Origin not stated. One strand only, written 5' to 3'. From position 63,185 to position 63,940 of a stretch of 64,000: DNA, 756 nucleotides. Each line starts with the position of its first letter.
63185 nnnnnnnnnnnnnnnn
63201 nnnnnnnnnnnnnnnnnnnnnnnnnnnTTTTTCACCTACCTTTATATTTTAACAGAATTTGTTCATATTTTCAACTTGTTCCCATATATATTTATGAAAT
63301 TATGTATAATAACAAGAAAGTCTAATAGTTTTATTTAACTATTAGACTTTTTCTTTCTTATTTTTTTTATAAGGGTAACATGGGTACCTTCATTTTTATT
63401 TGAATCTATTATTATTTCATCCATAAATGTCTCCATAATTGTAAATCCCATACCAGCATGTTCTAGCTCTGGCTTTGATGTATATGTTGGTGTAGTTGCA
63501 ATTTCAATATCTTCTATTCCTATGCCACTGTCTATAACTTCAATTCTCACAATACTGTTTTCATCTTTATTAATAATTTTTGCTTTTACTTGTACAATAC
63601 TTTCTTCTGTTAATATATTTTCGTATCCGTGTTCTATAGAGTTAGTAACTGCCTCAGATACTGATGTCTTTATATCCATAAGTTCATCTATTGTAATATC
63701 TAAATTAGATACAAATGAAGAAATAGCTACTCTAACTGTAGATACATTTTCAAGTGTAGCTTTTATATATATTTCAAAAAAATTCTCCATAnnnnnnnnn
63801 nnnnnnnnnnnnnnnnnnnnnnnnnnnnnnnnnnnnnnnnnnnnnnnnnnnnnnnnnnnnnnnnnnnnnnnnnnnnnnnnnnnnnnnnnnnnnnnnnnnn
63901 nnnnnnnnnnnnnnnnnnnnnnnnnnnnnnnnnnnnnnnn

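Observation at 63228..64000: spoIIAA-spoIIAB operon is not followed by sigF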

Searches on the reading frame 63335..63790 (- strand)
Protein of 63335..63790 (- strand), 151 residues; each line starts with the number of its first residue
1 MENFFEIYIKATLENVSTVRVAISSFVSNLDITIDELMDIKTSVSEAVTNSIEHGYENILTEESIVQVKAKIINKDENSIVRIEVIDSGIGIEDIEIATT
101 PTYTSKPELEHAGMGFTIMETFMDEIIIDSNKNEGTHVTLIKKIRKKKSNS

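Call 7: search_protein_families(library=ncbifam, proteins=[window:63335-63790:-], max_evalue=0.001)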
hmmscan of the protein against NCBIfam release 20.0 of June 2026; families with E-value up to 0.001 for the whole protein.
window:63335-63790:- (151 aa): 7 families
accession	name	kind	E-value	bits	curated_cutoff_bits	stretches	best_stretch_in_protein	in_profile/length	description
TIGR01925.2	spIIAB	equivalog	1.2e-46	158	135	1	3-144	1-136/137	anti-sigma F factor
NF003144.0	PRK04069.1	equivalog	2e-20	72.8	145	1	2-149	5-148/161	anti-sigma B factor RsbW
TIGR01924.1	rsbW_low_gc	equivalog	1.9e-16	59.9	155.05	1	2-148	5-147/159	anti-sigma B factor RsbW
NF041045.1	RsbA_anti_sig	subfamily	1.1e-05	24.8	210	1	14-140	189-300/303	anti-sigma factor RsbA family regulatory protein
NF008468.0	PRK11360.1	equivalog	0.00011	20.8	646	1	22-149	485-613/616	two-component system sensor histidine kinase AtoS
NF041947.1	LuxQ_Vibrio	equivalog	0.00028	18.9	1200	1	61-148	603-700/843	quorum-sensing autoinducer 2 sensor kinase/phosphatase LuxQ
NF007688.0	PRK10364.1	equivalog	0.00071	18.4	479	1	63-144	370-451/460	two-component system sensor histidine kinase ZraS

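Call 8: search_protein_families(library=pfam, proteins=[window:63335-63790:-], max_evalue=0.01)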
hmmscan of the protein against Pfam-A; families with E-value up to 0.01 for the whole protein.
window:63335-63790:- (151 aa): 2 families
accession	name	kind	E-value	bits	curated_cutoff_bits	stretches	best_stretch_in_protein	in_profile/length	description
PF13581.12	HATPase_c_2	-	4.3e-21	75.7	27.4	1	10-142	2-127/127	Histidine kinase-like ATPase domain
PF02518.31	HATPase_c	-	2e-10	41.6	26.4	1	40-141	6-106/111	Histidine kinase-, DNA gyrase B-, and HSP90-like ATPase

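Call 9: find_encoding_contigs(protein=window:63335-63790:-, flank=10000, max_places=8)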
Protein window:63335-63790:- (151 aa): 4 contigs read that carry it; 3 places shown.
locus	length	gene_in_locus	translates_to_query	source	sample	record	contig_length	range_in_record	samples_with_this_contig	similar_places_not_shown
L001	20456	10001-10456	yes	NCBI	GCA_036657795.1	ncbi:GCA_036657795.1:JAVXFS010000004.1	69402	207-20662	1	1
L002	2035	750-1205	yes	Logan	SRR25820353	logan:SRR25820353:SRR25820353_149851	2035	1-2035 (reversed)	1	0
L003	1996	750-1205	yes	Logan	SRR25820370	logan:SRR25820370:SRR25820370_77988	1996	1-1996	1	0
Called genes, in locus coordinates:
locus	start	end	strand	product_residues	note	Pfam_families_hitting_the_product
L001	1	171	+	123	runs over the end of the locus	PF00416:Ribosomal_S13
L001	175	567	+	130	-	PF00411:Ribosomal_S11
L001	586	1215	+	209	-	PF00163:Ribosomal_S4, PF01479:S4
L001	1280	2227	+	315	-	PF01193:RNA_pol_L, PF01000:RNA_pol_A_bac, PF03118:RNA_pol_A_CTD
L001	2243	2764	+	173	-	PF01196:Ribosomal_L17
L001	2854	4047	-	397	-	PF05636:HIGH_NTase1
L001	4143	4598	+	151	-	PF00075:RNase_H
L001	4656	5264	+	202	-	PF01944:SpoIIM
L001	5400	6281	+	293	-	PF02899:Phage_int_SAM_1, PF13495:Phage_int_SAM_4, PF00589:Phage_integrase, PF22823:MrpR_C_cat (faint)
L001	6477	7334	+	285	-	-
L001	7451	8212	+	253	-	PF04203:Sortase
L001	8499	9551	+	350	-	-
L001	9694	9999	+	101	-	PF01740:STAS, PF13466:STAS_2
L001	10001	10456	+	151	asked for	PF13581:HATPase_c_2, PF02518:HATPase_c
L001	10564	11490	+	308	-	PF01479:S4 (weak), PF00849:PseudoU_synth_2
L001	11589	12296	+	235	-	PF01479:S4, PF00849:PseudoU_synth_2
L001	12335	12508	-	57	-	PF01165:Ribosomal_S21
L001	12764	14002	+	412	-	PF22694:CtpB_N-like, PF00595:PDZ (weak), PF13180:PDZ_2 (weak), PF17820:PDZ_6, PF03572:Peptidase_S41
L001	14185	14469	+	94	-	PF06257:VEG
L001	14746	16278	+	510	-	PF12673:SipL, PF01476:LysM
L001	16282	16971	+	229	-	PF09560:Spore_YunB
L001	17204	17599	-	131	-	PF00380:Ribosomal_S9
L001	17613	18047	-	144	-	PF00572:Ribosomal_L13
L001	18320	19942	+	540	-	PF01966:HD (weak), PF00563:EAL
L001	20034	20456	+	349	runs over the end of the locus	PF00154:RecA_N, PF06745:ATPase (weak), PF08423:Rad51 (weak), PF21096:RecA_C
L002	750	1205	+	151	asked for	PF13581:HATPase_c_2, PF02518:HATPase_c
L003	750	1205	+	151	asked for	PF13581:HATPase_c_2, PF02518:HATPase_c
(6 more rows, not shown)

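Call 11: find_related_loci(query=window:63335-63790:-, collection=genome_contigs, flank=10000)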
Query window:63335-63790:- (151 aa) in genome_contigs; peptide patterns used: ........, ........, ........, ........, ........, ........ (x = any residue, [..] = any of these).
193 stretches matched a pattern; 55 encode a relative of the query (tblastn E <= 1e-3); 55 distinct loci.
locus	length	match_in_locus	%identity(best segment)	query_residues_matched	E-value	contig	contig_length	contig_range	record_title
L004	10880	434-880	74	1-150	6e-67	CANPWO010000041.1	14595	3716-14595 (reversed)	MAG: uncultured Clostridia bacterium isolate Lapin-003-2__bin76 genome assembly, contig: Lapin-003-2__NODE_3781_length_1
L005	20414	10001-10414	77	2-140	6e-64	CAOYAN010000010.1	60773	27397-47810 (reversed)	MAG TPA_asm: uncultured Clostridia bacterium isolate MGBC120553 genome assembly, contig: MGBC120553.10, whole genome sho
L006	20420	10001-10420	72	1-140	2e-63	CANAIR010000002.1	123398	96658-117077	MAG TPA_asm: uncultured Clostridium sp. isolate SRR15194757_bin.8_metawrap_v1.3_MAG genome assembly, contig: NODE_85_len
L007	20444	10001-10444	70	1-149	3e-63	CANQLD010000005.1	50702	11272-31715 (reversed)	MAG: uncultured Clostridia bacterium isolate Lapin-016__bin21 genome assembly, contig: Lapin-016__NODE_567_length_50702_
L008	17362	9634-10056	71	1-142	3e-62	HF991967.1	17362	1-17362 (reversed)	Clostridium sp. CAG:921 genomic scaffold, scf207, whole genome shotgun sequence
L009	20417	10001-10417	70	1-140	3e-61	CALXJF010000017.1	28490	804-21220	MAG: uncultured Clostridia bacterium isolate BRZ_ES__bin17 genome assembly, contig: BRZ_ES__NODE_2306_length_28490_cov_9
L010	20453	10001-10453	66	1-149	1e-59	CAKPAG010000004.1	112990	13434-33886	MAG: uncultured Clostridia bacterium isolate REFINED_METABAT215_TOP10_CONTIGS_1500_ASSEMBLY_K77_MERGED__Hadza_MoBio_hadz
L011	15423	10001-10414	71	1-139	1e-58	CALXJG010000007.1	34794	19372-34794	MAG: uncultured Clostridia bacterium isolate BRZ_BV__bin83 genome assembly, contig: BRZ_BV__NODE_1175_length_34794_cov_1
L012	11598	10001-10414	72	1-140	1e-57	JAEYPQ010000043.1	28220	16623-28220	MAG: Bacillota bacterium isolate OH_CBB_1 k127_1513498, whole genome shotgun sequence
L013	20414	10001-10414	69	1-139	4e-57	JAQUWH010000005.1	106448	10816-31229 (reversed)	MAG: Clostridia bacterium isolate STD2_186 NODE_560_length_106448_cov_4.873835_Sandtown_D2, whole genome shotgun sequenc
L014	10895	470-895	68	3-144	2e-57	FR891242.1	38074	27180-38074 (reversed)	Clostridium sp. CAG:465 genomic scaffold, scf19, whole genome shotgun sequence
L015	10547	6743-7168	68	3-144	2e-57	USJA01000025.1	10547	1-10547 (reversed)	uncultured Clostridium sp. isolate UMGS1761 genome assembly, contig: NODE_1762_length_10547_cov_14.821292, whole genome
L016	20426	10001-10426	68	3-144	4e-57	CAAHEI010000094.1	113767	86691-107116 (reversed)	MAG TPA_asm: Clostridia bacterium, isolate HGM13625, WGS project CAAHEI010000000 data, contig: SRS820627_28_k75_73310, w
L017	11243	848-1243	68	3-135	3e-54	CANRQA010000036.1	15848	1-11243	MAG: uncultured Clostridia bacterium isolate Lapin-017__bin45 genome assembly, contig: Lapin-017__NODE_2265_length_15848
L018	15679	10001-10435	61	3-149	9e-54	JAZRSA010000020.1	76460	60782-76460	MAG: Clostridia bacterium isolate T1900045349_YK20190039.MAGScoT_cleanbin_000021 SGB_6738_k141_2641285, whole genome sho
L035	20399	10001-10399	66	2-135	6e-51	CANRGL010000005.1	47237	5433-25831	MAG: uncultured Clostridia bacterium isolate Lapin-022__bin75 genome assembly, contig: Lapin-022__NODE_706_length_47237_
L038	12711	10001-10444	60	1-151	3e-49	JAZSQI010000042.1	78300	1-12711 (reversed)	MAG: Clostridia bacterium isolate T1900044543_TS20190009.MAGScoT_cleanbin_000019 SGB_93_k141_1153980, whole genome shotg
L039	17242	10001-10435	56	2-150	6e-49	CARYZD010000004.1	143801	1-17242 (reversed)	MAG TPA_asm: uncultured Clostridia bacterium isolate MGBC142693 genome assembly, contig: MGBC142693.4, whole genome shot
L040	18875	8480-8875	63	2-135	1e-48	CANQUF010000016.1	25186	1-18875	MAG: uncultured Clostridia bacterium isolate Lapin-023__bin51 genome assembly, contig: Lapin-023__NODE_2635_length_25186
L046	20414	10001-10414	48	2-146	2e-35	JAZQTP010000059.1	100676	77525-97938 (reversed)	MAG: Anaerotignum sp. isolate T1900045186_TC20190182.MAGScoT_cleanbin_000005 SGB_5273_k141_1076186, whole genome shotgun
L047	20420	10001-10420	44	1-147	4e-35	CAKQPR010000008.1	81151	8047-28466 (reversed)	MAG: uncultured Clostridia bacterium isolate REFINED_METABAT215_TOP10_CONTIGS_1500_ASSEMBLY_K77_MERGED__Hadza_MoBio_hadz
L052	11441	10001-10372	50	14-144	6e-32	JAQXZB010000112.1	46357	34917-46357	MAG: Clostridiales bacterium isolate SUG1652 k141_344811, whole genome shotgun sequence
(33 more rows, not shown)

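Call 15: search_protein_families(library=pfam, proteins=[L014:1023-1901:+, L005:10459-11394:+, L011:10553-11425:+, L035:10491-11435:+, L004:1033-1917:+, L010:10945-11826:+, L046:10425-11126:+, L052:10371-11105:+, L047:10442-11158:+, L040:9802-10524:+], max_evalue=0.01)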
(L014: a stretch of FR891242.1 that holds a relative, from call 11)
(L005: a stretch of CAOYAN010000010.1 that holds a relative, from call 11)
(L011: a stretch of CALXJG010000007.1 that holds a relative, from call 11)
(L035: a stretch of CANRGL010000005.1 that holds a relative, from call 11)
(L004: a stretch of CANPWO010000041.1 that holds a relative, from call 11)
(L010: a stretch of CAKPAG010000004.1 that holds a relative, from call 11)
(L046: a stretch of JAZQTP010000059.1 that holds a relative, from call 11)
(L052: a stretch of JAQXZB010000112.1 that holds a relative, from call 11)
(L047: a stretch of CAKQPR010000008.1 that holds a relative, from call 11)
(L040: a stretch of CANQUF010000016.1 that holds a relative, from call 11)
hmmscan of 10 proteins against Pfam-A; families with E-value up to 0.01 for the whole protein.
L014:1023-1901:+ (292 aa): 1 family
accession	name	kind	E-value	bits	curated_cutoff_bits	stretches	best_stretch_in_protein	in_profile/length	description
PF01430.24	HSP33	-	2.7e-81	273.5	21.4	1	7-282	3-273/273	Hsp33 protein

L005:10459-11394:+ (311 aa): 1 family
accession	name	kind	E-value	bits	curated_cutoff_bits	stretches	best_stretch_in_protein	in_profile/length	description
PF01430.24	HSP33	-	5.6e-83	279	21.4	1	20-297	1-272/273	Hsp33 protein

L011:10553-11425:+ (290 aa): 1 family
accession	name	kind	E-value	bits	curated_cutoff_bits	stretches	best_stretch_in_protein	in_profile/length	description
PF01430.24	HSP33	-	1.9e-84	283.8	21.4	1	6-280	4-272/273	Hsp33 protein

L035:10491-11435:+ (314 aa): 1 family
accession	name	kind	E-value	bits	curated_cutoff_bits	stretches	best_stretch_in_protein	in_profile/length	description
PF01430.24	HSP33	-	4.2e-80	269.6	21.4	1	24-301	1-273/273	Hsp33 protein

L004:1033-1917:+ (294 aa): 2 families
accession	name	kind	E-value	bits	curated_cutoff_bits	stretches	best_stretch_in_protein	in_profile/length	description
PF01430.24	HSP33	-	3.1e-85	286.4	21.4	1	8-285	1-273/273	Hsp33 protein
PF18431.6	RNAse_A_bac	-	0.0063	17.8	27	0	28-90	25-86/113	Bacterial CdiA-CT RNAse A domain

L010:10945-11826:+ (293 aa): 1 family
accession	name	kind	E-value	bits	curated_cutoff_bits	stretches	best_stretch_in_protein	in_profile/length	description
PF01430.24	HSP33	-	1.9e-83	280.5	21.4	1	5-282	1-272/273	Hsp33 protein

L046:10425-11126:+ (233 aa): 10 families
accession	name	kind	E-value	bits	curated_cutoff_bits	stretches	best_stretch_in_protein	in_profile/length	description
PF04542.20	Sigma70_r2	-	3.4e-16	59.2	24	1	22-88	1-68/71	Sigma-70 region 2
PF04545.22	Sigma70_r4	-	6e-16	58.1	24.1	1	181-230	1-50/50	Sigma-70, region 4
PF08281.18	Sigma70_r4_2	-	1.1e-08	35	25.7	1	177-218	3-44/54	Sigma-70, region 4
PF04539.22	Sigma70_r3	-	7.9e-07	29.5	25.3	1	99-167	1-70/78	Sigma-70 region 3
PF13518.12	HTH_28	-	9.6e-05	22.8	25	1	189-223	1-35/52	Helix-turn-helix domain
PF12802.13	MarR_2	-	0.00073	20.1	27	0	185-220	3-40/61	MarR family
PF16509.11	KORA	-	0.00074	20.1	26.7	1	178-232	9-62/84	TrfB plasmid transcriptional repressor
PF01381.28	HTH_3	-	0.00082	19.8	23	1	200-222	9-31/55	Helix-turn-helix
PF13560.12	HTH_31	-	0.0041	17.8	27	0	200-222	14-36/64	Helix-turn-helix domain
PF12645.13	HTH_16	-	0.0059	17.1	22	0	5-62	1-65/65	Helix-turn-helix domain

L052:10371-11105:+ (244 aa): 11 families
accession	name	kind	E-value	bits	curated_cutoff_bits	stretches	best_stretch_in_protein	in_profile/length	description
PF04542.20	Sigma70_r2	-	1.3e-17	63.8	24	1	27-94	1-68/71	Sigma-70 region 2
PF04545.22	Sigma70_r4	-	3.3e-14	52.6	24.1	1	191-239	2-50/50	Sigma-70, region 4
PF04539.22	Sigma70_r3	-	7.4e-10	39.2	25.3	1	111-179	7-76/78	Sigma-70 region 3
PF08281.18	Sigma70_r4_2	-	8.1e-09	35.4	25.7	1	186-223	3-40/54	Sigma-70, region 4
PF13518.12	HTH_28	-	7.6e-06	26.3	25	1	198-232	1-35/52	Helix-turn-helix domain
PF01381.28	HTH_3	-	1.3e-05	25.6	23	1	208-232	8-32/55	Helix-turn-helix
PF07638.17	Sigma70_ECF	-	0.00025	21.5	21.1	0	192-228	134-170/185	ECF sigma factor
PF13384.12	HTH_23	-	0.00031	20.9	24.6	1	199-232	6-40/50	Homeodomain-like domain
PF16509.11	KORA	-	0.00052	20.6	26.7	1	193-239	12-60/84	TrfB plasmid transcriptional repressor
PF13560.12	HTH_31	-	0.0016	19.1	27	1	196-232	9-37/64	Helix-turn-helix domain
PF01371.25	Trp_repressor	-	0.004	17.6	27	1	208-242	48-81/88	Trp repressor protein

L047:10442-11158:+ (238 aa): 9 families
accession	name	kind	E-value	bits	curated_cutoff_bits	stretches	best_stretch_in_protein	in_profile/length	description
PF04542.20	Sigma70_r2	-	2.8e-18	65.9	24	1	25-92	1-68/71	Sigma-70 region 2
PF04545.22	Sigma70_r4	-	3.4e-16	58.9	24.1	1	189-235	4-50/50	Sigma-70, region 4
PF08281.18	Sigma70_r4_2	-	3e-07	30.4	25.7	1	184-220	5-41/54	Sigma-70, region 4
PF04539.22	Sigma70_r3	-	9.7e-07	29.2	25.3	1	111-168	9-66/78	Sigma-70 region 3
PF01381.28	HTH_3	-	3.2e-05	24.3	23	1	205-227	9-31/55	Helix-turn-helix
PF13384.12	HTH_23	-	0.00016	21.9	24.6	1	190-227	2-39/50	Homeodomain-like domain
PF13518.12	HTH_28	-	0.00076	20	25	0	195-229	2-36/52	Helix-turn-helix domain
PF13560.12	HTH_31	-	0.0013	19.4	27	1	200-227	9-36/64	Helix-turn-helix domain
PF13413.12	HTH_25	-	0.0032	17.7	24.6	0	201-234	6-39/62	Helix-turn-helix domain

L040:9802-10524:+ (240 aa): 2 families
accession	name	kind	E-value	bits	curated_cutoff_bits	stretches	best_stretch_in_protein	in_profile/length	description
PF00696.33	AA_kinase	-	3.7e-38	132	24.9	1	10-217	1-233/234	Amino acid kinase family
PF06437.16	ISN1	-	0.00067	19.1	25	1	7-91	142-216/407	IMP-specific 5'-nucleotidase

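Call 20: find_homologous_proteins(query=L052:10371-11105:+, max_evalue=1e-10)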
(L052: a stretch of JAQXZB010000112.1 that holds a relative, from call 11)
Query L052:10371-11105:+ (244 aa): 7999 proteins with E <= 1e-10 among 8000 candidates; the best 120 are listed.
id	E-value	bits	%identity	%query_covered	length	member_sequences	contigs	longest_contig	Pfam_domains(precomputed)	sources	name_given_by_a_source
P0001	1.1e-140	485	100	93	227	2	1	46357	PF13518.13,PF01381.29,PF04545.23,PF04542.21,PF08281.19,PF04539.23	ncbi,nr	ncbi:MAG: SigB/SigF/SigG family RNA polymerase sigma factor [Clostridiales bacterium]|nr:SigB/SigF/S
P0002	1.7e-131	455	87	97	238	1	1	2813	PF13518.13,PF05263.18,PF07638.18,PF01381.29,PF04545.23,PF04542.21,PF08281.19,PF04539.23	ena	-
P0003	2.1e-121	422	81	97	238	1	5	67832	PF13518.13,PF07638.18,PF01381.29,PF04545.23,PF04542.21,PF08281.19,PF04539.23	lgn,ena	-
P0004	5.6e-121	420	80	97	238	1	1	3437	PF13518.13,PF07638.18,PF01381.29,PF04545.23,PF04542.21,PF08281.19,PF04539.23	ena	-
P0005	8.5e-120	417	80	97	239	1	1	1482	PF13518.13,PF07638.18,PF01381.29,PF04545.23,PF04542.21,PF08281.19,PF04539.23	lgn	-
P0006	1.1e-104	367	69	98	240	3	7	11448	PF13518.13,PF04545.23,PF04542.21,PF08281.19,PF04539.23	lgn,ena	-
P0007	1.9e-101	357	69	98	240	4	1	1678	PF01381.29,PF04545.23,PF04542.21,PF08281.19,PF04539.23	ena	-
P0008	1.0e-100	354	66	98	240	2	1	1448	PF04545.23,PF04542.21,PF08281.19,PF04539.23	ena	-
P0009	1.5e-100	354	70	97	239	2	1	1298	PF01381.29,PF04545.23,PF04542.21,PF08281.19,PF04539.23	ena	-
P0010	2.2e-99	350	70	95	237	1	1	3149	PF05263.18,PF01381.29,PF04545.23,PF04542.21,PF08281.19,PF04539.23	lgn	-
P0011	2.3e-99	350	68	97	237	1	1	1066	PF13518.13,PF01381.29,PF04545.23,PF04542.21,PF08281.19,PF04539.23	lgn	-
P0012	2.4e-99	350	68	97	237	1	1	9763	PF05263.18,PF07638.18,PF01381.29,PF04545.23,PF04542.21,PF08281.19,PF04539.23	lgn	-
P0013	2.7e-99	349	68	97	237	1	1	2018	PF05263.18,PF01381.29,PF04545.23,PF04542.21,PF08281.19,PF04539.23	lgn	-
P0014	2.9e-99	349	68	97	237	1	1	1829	PF13518.13,PF01381.29,PF04545.23,PF04542.21,PF08281.19,PF04539.23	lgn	-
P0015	2.9e-99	349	66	96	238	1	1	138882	PF13518.13,PF01381.29,PF04545.23,PF04542.21,PF08281.19,PF04539.23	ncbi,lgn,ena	-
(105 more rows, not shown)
